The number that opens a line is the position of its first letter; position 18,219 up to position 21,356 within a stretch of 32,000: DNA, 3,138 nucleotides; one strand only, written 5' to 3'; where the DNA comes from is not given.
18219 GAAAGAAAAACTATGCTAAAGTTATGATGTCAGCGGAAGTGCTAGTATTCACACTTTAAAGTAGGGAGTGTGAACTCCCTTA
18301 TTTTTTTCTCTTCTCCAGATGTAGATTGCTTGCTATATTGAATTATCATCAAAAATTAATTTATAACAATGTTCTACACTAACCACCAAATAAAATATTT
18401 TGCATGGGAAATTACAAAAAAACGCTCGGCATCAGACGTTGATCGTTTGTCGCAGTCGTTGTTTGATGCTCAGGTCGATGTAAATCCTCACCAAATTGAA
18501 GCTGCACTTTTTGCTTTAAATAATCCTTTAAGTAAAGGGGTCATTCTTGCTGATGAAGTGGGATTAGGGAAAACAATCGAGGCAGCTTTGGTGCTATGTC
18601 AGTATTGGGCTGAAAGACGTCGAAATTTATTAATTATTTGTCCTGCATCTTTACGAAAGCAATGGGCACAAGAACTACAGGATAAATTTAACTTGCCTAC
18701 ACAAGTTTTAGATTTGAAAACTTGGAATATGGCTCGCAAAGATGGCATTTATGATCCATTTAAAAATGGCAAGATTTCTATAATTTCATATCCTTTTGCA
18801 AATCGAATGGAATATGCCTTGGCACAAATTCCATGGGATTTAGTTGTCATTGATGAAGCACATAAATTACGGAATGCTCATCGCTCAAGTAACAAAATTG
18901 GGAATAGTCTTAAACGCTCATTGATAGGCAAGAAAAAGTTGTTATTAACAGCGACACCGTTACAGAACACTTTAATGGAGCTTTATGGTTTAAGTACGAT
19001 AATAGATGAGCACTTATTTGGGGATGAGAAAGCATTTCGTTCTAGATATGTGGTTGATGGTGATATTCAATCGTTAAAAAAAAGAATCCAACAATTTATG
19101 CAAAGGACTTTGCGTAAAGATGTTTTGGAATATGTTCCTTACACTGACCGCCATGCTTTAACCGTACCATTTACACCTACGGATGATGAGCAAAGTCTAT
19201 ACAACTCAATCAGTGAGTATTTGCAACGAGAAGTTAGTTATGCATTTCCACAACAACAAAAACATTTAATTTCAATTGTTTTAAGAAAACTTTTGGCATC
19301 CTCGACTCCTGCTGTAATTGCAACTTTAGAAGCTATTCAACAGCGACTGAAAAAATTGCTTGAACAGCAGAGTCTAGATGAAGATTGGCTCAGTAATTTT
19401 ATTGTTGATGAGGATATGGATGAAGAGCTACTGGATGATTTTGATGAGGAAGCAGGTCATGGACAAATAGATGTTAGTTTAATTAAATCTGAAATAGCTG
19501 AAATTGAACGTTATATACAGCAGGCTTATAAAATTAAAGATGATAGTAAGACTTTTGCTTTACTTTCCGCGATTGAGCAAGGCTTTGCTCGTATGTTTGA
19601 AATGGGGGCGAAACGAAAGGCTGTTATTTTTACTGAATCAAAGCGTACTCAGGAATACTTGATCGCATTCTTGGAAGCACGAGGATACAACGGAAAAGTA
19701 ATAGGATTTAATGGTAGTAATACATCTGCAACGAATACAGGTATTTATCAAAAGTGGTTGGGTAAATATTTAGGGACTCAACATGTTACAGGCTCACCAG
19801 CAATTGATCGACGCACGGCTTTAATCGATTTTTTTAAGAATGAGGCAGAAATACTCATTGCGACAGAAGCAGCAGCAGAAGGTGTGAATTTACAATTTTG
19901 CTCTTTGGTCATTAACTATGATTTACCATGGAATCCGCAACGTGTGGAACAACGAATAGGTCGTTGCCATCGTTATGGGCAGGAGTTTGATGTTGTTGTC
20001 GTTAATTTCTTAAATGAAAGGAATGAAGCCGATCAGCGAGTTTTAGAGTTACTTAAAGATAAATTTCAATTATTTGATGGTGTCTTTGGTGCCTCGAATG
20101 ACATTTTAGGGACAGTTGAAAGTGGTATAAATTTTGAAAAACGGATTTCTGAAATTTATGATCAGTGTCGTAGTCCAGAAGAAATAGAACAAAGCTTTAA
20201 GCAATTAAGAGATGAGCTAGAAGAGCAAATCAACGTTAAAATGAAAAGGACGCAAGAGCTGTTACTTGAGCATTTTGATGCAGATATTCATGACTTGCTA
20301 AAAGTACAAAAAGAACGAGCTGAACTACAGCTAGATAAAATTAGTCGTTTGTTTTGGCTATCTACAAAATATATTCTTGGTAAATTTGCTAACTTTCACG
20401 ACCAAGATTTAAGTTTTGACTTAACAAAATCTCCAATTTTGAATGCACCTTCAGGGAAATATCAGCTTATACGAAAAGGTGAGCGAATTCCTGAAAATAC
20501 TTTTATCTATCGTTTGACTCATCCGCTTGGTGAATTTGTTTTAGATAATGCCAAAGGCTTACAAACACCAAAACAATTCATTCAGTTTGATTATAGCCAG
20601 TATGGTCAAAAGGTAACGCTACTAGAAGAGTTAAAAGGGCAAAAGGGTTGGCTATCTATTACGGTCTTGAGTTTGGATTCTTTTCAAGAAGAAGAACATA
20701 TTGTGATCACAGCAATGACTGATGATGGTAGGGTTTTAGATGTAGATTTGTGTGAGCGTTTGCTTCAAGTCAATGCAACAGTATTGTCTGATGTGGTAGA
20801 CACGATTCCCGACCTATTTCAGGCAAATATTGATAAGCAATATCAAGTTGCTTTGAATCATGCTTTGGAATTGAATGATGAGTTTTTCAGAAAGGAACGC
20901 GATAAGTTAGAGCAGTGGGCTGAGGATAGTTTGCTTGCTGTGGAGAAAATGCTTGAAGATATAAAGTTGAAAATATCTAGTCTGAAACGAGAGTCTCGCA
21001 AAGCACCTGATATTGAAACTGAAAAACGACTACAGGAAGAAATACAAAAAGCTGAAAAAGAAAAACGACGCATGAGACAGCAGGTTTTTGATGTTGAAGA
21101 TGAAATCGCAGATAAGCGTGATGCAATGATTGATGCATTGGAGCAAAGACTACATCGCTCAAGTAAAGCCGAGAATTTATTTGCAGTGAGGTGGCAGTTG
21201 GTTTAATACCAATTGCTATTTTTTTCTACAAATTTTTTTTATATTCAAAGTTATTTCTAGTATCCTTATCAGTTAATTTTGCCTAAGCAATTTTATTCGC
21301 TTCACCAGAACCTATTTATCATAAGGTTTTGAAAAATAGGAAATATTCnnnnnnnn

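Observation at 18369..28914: SNF2 helicase + oversized Mod-like methyltransferase + Res-like helicase-nuclease (+ Fic): a restriction-like cassette that fits no canonical class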

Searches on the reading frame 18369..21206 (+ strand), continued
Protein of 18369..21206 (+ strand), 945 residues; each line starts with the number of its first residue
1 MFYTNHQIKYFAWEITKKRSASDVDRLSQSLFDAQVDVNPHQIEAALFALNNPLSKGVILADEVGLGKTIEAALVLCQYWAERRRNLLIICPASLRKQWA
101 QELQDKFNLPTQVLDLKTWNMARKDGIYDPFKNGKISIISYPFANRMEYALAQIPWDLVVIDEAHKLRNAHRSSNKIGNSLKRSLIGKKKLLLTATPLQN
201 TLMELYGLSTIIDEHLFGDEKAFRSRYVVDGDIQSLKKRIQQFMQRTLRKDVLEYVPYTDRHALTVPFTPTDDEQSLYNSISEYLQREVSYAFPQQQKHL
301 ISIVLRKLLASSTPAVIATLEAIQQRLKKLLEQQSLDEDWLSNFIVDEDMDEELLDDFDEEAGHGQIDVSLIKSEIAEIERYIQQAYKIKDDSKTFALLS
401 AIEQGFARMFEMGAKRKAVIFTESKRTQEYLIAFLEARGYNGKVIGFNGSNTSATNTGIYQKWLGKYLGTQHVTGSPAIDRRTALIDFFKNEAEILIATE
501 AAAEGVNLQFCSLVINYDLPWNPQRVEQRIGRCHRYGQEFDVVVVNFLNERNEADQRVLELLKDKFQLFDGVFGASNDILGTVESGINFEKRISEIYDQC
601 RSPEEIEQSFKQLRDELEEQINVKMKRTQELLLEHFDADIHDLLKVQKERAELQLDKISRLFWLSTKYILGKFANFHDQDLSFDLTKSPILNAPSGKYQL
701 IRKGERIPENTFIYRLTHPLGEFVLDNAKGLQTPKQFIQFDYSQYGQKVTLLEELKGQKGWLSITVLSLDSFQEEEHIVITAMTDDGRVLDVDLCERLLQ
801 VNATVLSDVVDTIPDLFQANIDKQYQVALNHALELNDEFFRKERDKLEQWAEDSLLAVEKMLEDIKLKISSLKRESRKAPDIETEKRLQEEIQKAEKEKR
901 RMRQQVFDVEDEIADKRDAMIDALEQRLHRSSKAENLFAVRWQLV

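Call 62: find_related_loci(query=A2, collection=metagenome_contigs, flank=10000)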
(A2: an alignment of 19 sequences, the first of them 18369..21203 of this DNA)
Query A2 (945 aa) in metagenome_contigs; peptide patterns used: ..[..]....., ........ (x = any residue, [..] = any of these).
600 stretches matched a pattern (row limit reached: there are more); 542 encode a relative of the query (tblastn E <= 1e-3); the best 80 are kept; 80 distinct loci.
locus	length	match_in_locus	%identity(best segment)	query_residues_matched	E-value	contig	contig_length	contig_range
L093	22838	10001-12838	62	4-945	0e+0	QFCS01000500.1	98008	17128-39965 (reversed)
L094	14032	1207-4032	62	9-944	0e+0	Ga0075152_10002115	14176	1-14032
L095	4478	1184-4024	61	4-944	0e+0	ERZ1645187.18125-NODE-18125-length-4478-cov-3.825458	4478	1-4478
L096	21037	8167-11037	56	1-945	0e+0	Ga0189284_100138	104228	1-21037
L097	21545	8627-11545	52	4-945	0e+0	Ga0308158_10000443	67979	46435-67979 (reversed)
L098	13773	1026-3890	52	9-945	0e+0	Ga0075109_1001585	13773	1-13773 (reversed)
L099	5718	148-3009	52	4-945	0e+0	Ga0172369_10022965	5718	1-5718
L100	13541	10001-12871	51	4-945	0e+0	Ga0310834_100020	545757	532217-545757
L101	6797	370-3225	51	4-942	0e+0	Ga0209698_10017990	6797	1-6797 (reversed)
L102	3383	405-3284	50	1-944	0e+0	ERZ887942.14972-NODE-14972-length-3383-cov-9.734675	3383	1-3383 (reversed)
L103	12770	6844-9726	50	1-944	0e+0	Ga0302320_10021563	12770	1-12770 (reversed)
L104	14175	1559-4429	49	4-945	0e+0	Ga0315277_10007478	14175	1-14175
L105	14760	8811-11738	48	1-944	0e+0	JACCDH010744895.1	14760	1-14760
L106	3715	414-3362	48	2-945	0e+0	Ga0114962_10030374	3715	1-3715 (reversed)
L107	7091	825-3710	49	1-945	0e+0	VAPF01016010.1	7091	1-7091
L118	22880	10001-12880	45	4-945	0e+0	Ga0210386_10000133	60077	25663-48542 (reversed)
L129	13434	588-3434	43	1-944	0e+0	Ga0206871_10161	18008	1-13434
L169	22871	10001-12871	41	1-945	0e+0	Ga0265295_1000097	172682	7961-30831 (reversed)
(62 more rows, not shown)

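Call 65: search_protein_families(library=padloc, proteins=[L118:12902-14617:+, L118:14464-17340:+, L169:12888-14468:+, L169:14416-17208:+, L169:17237-18376:+, L169:18376-21141:+, L129:3459-5405:+, L129:5365-8364:+, L129:8463-10364:+, L118:9995-12880:+], max_evalue=0.00001)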
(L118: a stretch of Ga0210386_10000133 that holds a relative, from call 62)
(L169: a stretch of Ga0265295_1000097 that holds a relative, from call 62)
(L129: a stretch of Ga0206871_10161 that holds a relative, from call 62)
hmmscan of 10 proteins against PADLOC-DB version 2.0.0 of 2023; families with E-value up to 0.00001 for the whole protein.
L118:12902-14617:+ (572 aa): 42 families (the best 25 are shown)
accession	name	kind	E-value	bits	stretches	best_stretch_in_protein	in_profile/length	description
PDLC03636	MTase_III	-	1.1e-212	705.9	1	1-534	1-558/575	Type III methyltransferase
PDLC03644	MTase_III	-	1.5e-113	378.4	1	45-418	37-430/542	Type III methyltransferase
PDLC03635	MTase_III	-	5.9e-72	241.4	1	36-411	208-602/708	Type III methyltransferase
PDLC03634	MTase_III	-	8e-68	227.8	2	89-373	166-449/621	Type III methyltransferase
PDLC03638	MTase_III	-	1.1e-61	207.2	1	44-409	378-712/816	Type III methyltransferase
PDLC03637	MTase_III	-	3.7e-57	192.1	1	39-354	114-433/513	Type III methyltransferase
PDLC03641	MTase_III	-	1.6e-52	177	2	92-356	180-428/657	Type III methyltransferase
PDLC03354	MTase_II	-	2.7e-46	156.4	1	4-372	22-374/425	Type II methyltransferase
PDLC03640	MTase_III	-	4.5e-45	152.2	3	87-180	106-205/654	Type III methyltransferase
PDLC03300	MTase_II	-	9.6e-40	134.5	2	85-181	77-170/302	Type II methyltransferase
PDLC03642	MTase_III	-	4.7e-33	112.6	1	43-357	79-380/528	Type III methyltransferase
PDLC03633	MTase_III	-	3e-31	106.8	3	320-373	293-346/616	Type III methyltransferase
PDLC03646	MTase_III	-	7e-28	95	1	45-385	470-841/1057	Type III methyltransferase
PDLC03299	MTase_II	-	1.5e-27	94.9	2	39-181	7-144/296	Type II methyltransferase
PDLC03639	MTase_III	-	9.4e-26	88.3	1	46-222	87-265/639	Type III methyltransferase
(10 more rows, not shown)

L118:14464-17340:+ (959 aa): 6 families
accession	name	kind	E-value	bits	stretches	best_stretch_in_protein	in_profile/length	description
PDLC03648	REase_III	-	5.1e-235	780.5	2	139-535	2-406/871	Type III restriction enzyme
PDLC03647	REase_III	-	2.2e-17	60.5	1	429-511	499-581/989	Type III restriction enzyme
PDLC03649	REase_III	-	6.9e-12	42.1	1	424-485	479-540/973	Type III restriction enzyme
PDLC03650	REase_III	-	8.3e-12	42.3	1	257-487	222-425/898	Type III restriction enzyme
PDLC03653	REase_III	-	8.1e-10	35.5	1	261-503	261-489/883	Type III restriction enzyme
PDLC03651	REase_III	-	1.4e-08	31.3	0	429-467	398-436/873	Type III restriction enzyme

L169:12888-14468:+ (527 aa): 52 families (the best 25 are shown)
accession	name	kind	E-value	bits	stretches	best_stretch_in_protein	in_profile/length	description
PDLC03636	MTase_III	-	1.3e-186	619.8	1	2-512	5-557/575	Type III methyltransferase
PDLC03644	MTase_III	-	3.8e-137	456.3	1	20-396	22-429/542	Type III methyltransferase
PDLC03637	MTase_III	-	1.4e-91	305.7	1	26-335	113-434/513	Type III methyltransferase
PDLC03634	MTase_III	-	5.5e-89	297.7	2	83-352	170-448/621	Type III methyltransferase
PDLC03635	MTase_III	-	1.8e-84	282.7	1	34-390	216-602/708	Type III methyltransferase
PDLC03638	MTase_III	-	2.3e-80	269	1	35-389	379-713/816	Type III methyltransferase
PDLC03641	MTase_III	-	1.7e-69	233.1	2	82-336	180-428/657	Type III methyltransferase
PDLC03640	MTase_III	-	7.1e-64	214.3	3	175-343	247-426/654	Type III methyltransferase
PDLC03354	MTase_II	-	2.5e-47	159.8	1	4-360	25-382/425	Type II methyltransferase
PDLC03642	MTase_III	-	2e-44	150.1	1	34-339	80-382/528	Type III methyltransferase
PDLC03639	MTase_III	-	4.7e-42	142.1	2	31-237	82-293/639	Type III methyltransferase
PDLC03300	MTase_II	-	4e-34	116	2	74-171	76-170/302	Type II methyltransferase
PDLC03643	MTase_III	-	7.4e-32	109.1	1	90-353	1-271/465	Type III methyltransferase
PDLC03646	MTase_III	-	3.1e-30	102.8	2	32-170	467-605/1057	Type III methyltransferase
PDLC03299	MTase_II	-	1.2e-27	95.1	2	35-172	13-145/296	Type II methyltransferase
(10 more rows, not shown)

L169:14416-17208:+ (931 aa): 6 families
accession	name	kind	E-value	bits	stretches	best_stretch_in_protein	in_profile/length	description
PDLC03648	REase_III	-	5.3e-169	562.1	1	107-911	1-851/871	Type III restriction enzyme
PDLC03651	REase_III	-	6.3e-15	52.3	1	90-337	71-309/873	Type III restriction enzyme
PDLC03647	REase_III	-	1.7e-14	50.9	1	384-466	498-580/989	Type III restriction enzyme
PDLC03650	REase_III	-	4.5e-12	43.2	1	217-445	227-427/898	Type III restriction enzyme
PDLC03653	REase_III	-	1.1e-11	41.6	1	217-459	262-489/883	Type III restriction enzyme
PDLC03649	REase_III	-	3.4e-10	36.5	1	382-441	484-540/973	Type III restriction enzyme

L169:17237-18376:+ (380 aa): 1 family
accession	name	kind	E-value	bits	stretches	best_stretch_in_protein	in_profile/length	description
PDLC00736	Effector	-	1.9e-07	28.4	1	2-89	4-89/561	Endonuclease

L169:18376-21141:+ (922 aa): 24 families
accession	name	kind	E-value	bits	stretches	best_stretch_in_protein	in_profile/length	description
PDLC03865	LmuB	-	2.2e-17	60.6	1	5-883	5-962/1007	-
PDLC03859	LmuB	-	7e-17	59.8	1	20-435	19-471/611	-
PDLC02741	PbeC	-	7.7e-14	49.1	1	5-140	5-142/644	PbeC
PDLC02756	PbeC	-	2.9e-13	47.7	1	5-86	5-99/643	PbeC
PDLC02730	PbeC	-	2.9e-13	47.5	1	1-134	1-140/651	PbeC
PDLC02740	PbeC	-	5.2e-13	46.7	1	5-71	5-71/648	PbeC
PDLC02668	DndD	-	2.2e-12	44.7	1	5-88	5-98/659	DndD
PDLC02714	PbeC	-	8.3e-11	39.4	1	1-119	1-123/651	PbeC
PDLC02713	PbeC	-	1.5e-10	38.5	1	4-96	4-102/626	PbeC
PDLC02747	PbeC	-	2.1e-10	38.1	1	5-95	5-98/632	PbeC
PDLC04135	mad3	-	3.3e-10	38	0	5-920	4-350/374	mads_3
PDLC02739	PbeC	-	6.6e-10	36.3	1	1-101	1-107/644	PbeC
PDLC02663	DndD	-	1.8e-09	35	1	5-72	5-77/675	DndD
PDLC02731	PbeC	-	7e-09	33.1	1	4-84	4-95/645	PbeC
PDLC02722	PbeC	-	1.1e-08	32.2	1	3-100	3-102/643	PbeC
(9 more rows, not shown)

L129:3459-5405:+ (649 aa): 24 families
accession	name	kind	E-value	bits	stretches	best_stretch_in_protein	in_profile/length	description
PDLC03634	MTase_III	-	9.3e-188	624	1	8-637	3-614/621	Type III methyltransferase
PDLC03641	MTase_III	-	5.1e-95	317.4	1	35-520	38-501/657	Type III methyltransferase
PDLC03637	MTase_III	-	2.1e-85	285.3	1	32-519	57-507/513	Type III methyltransferase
PDLC03644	MTase_III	-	6.3e-75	250.9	1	64-459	4-386/542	Type III methyltransferase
PDLC03642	MTase_III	-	1.3e-58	197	1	61-457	43-400/528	Type III methyltransferase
PDLC03636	MTase_III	-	4.9e-54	182.1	2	163-457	84-396/575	Type III methyltransferase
PDLC03640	MTase_III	-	6.8e-54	181.3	2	91-252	38-196/654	Type III methyltransferase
PDLC03635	MTase_III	-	3.8e-40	136.2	2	174-436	265-547/708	Type III methyltransferase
PDLC03639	MTase_III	-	2.1e-39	133.4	2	97-328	86-287/639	Type III methyltransferase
PDLC03354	MTase_II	-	1.9e-35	120.7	1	59-435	22-357/425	Type II methyltransferase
PDLC03643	MTase_III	-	8.6e-34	115.4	1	181-604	1-423/465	Type III methyltransferase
PDLC03638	MTase_III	-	6.9e-31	105.3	2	173-434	427-651/816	Type III methyltransferase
PDLC03646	MTase_III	-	9.3e-30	101.2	3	316-464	687-834/1057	Type III methyltransferase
PDLC03278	MTase_II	-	1.6e-25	88.4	2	379-467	268-353/390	Type II methyltransferase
PDLC03300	MTase_II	-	1.7e-24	84.4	2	94-226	7-135/302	Type II methyltransferase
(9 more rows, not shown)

L129:5365-8364:+ (1000 aa): 4 families
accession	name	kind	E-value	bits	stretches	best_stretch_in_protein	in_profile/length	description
PDLC03647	REase_III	-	8.3e-297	985.5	1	19-993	1-977/989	Type III restriction enzyme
PDLC03649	REase_III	-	1.3e-93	312.6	1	19-991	3-952/973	Type III restriction enzyme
PDLC03650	REase_III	-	4.5e-09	33.3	1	521-577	370-426/898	Type III restriction enzyme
PDLC03648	REase_III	-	1.4e-07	28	1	535-599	317-378/871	Type III restriction enzyme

L129:8463-10364:+ (634 aa): 6 families
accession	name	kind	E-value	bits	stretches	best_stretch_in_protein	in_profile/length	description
PDLC04709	PDC-M55C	-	2.3e-24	84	1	13-127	17-130/554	-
PDLC04151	HEC-05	-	3.4e-18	63.7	1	9-59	24-74/600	-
PDLC03877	NsnA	-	1.8e-14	51.8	1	203-266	144-207/385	-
PDLC04150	HEC-05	-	1.1e-10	39.1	1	5-58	3-55/583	-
PDLC02792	SspE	-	1.4e-07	28.3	0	5-102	5-106/771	SspE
PDLC04153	HEC-05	-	4.4e-06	23.2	0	10-60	6-56/621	-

L118:9995-12880:+ (962 aa): 47 families (the best 25 are shown)
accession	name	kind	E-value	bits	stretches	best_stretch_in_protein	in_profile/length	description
PDLC02619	DrmD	-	3.7e-206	685.1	1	29-676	25-658/872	DrmD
PDLC02500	BrxHI|BrxHII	-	1.4e-68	230.3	2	488-657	510-678/933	BrxHI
PDLC02621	DrmD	-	1.9e-65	219.7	1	35-949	120-1021/1040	DrmD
PDLC02623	DrmD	-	2.1e-53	179.4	2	498-598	568-670/1040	DrmD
PDLC00659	HmaA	-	2.1e-52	176.2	2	32-473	100-556/1176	SNF2 helicase / DEAD-box helicase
PDLC02504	BrxHI|BrxHII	-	7.4e-46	154.6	1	29-672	102-699/971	BrxHII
PDLC02843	DpdE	-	1.4e-45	153.7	2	15-227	141-330/1091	DpdE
PDLC02620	DrmD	-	2.6e-44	149.5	1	29-642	92-664/1060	DrmD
PDLC02840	DpdE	-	1.8e-42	143.7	2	29-225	153-333/1091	DpdE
PDLC00631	ZorD1|ZorD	-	3.9e-41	138.8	2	13-280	418-701/1071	"SWI2/SNF2 helicase, Mrr-like nuclease"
PDLC00633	ZorD1|ZorD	-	6.2e-38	128.4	2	36-267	443-676/908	"SWI2/SNF2 helicase, Mrr-like nuclease"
PDLC02846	DpdE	-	1.1e-34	117.5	2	7-198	137-324/1034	DpdE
PDLC02634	DrmD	-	4.4e-34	115.4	1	28-578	83-609/900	DrmD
PDLC02572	DrmA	-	1.6e-32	110.5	1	57-651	138-723/1043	DrmA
PDLC02193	PLD_Helicase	-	4e-31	106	2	507-593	753-839/905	-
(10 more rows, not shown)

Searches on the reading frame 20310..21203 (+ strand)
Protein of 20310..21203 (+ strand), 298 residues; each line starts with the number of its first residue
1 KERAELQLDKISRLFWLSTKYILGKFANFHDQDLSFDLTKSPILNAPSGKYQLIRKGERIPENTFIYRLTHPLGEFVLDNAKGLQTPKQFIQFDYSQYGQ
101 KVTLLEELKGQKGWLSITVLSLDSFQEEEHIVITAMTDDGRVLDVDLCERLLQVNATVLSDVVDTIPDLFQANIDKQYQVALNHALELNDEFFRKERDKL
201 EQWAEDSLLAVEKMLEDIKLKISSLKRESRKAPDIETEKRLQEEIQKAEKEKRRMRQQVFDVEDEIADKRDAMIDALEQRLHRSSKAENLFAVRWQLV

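Call 61: search_protein_families(library=pfam, proteins=[window:20310-21203:+], max_evalue=10)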
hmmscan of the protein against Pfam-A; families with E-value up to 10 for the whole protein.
window:20310-21203:+ (298 aa): 2 families
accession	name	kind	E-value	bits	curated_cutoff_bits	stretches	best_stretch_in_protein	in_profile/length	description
PF11510.14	FA_FANCE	-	0.11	12.4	22.2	1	113-196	172-253/262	Fanconi Anaemia group E protein FANCE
PF03961.19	FapA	-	7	6.6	31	1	202-276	159-237/272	Flagellar Assembly Protein A beta solenoid domain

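Call 93: search_protein_representatives(protein=window:20316-21203:+)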
Query: 296 residues. Proteins with E-value up to 0.001 (for the whole library): 1437; up to 1e-10: 707; up to 1e-30: 109. The best 150 are listed.
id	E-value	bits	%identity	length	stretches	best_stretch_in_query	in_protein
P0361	3.1e-71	256.4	43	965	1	2-295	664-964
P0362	7.6e-69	248.6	41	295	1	6-296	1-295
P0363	1.9e-64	234.2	43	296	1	13-295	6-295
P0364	2.3e-64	233.9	40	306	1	5-295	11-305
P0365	2.5e-63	230.5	48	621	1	61-295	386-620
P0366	3.8e-61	223.4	38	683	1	2-295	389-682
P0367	4.7e-61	223.0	39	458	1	2-296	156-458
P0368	2.4e-60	220.7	36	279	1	21-295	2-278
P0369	3.4e-58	213.7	49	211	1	89-294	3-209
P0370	4.7e-58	213.2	40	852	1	5-296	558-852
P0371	5.5e-55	203.1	44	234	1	3-218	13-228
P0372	6.6e-55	202.9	36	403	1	2-296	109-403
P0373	7.7e-55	202.7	36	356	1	2-296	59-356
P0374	5.0e-52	193.4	34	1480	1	4-295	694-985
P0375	1.5e-51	191.9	34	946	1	2-292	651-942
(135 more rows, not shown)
